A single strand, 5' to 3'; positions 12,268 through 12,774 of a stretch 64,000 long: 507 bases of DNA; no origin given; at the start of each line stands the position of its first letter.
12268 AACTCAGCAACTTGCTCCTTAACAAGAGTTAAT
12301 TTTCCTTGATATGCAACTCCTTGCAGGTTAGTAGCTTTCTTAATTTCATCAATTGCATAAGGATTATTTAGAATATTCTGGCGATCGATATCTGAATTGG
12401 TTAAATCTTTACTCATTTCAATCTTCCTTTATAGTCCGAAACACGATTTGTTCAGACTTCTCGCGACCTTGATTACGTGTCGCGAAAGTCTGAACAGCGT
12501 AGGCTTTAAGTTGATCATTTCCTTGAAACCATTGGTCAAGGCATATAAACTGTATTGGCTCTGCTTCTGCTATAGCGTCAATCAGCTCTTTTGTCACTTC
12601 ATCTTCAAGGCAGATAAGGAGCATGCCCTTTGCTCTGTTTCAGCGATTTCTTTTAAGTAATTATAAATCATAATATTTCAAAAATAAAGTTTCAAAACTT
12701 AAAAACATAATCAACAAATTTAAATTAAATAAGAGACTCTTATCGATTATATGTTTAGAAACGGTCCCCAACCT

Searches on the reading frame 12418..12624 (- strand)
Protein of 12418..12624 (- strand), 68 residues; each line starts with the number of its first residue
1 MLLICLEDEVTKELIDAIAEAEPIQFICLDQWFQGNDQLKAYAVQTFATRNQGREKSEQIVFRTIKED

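Call 3: search_protein_families(library=pfam, proteins=[window:12418-12624:-], max_evalue=1)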
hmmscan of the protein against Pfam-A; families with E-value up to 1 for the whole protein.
window:12418-12624:- (68 aa): 1 family
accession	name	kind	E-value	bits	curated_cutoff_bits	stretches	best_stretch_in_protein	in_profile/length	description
PF18417.6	LodA_C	-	0.13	12.4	25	1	10-55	9-53/149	L-lysine epsilon oxidase C-terminal domain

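Call 4: search_protein_families(library=ncbifam, proteins=[window:12418-12624:-], max_evalue=1)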
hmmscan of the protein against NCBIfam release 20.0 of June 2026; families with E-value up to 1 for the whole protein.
window:12418-12624:- (68 aa): 0 families

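Call 5: search_protein_families(library=padloc, proteins=[window:12418-12624:-], max_evalue=1)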
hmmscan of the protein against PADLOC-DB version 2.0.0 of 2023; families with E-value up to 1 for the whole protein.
window:12418-12624:- (68 aa): 1 family
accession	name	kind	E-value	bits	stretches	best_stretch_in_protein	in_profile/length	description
PDLC03634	MTase_III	-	0.0028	14.6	1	2-48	566-611/621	Type III methyltransferase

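Call 6: search_protein_families(library=phrogs, proteins=[window:12418-12624:-], max_evalue=1)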
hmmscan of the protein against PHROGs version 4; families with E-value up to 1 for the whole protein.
window:12418-12624:- (68 aa): 1 family
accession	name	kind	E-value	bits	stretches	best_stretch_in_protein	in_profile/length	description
phrog_19579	-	transcription regulation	0.19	12.3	1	12-61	16-64/251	transcriptional regulator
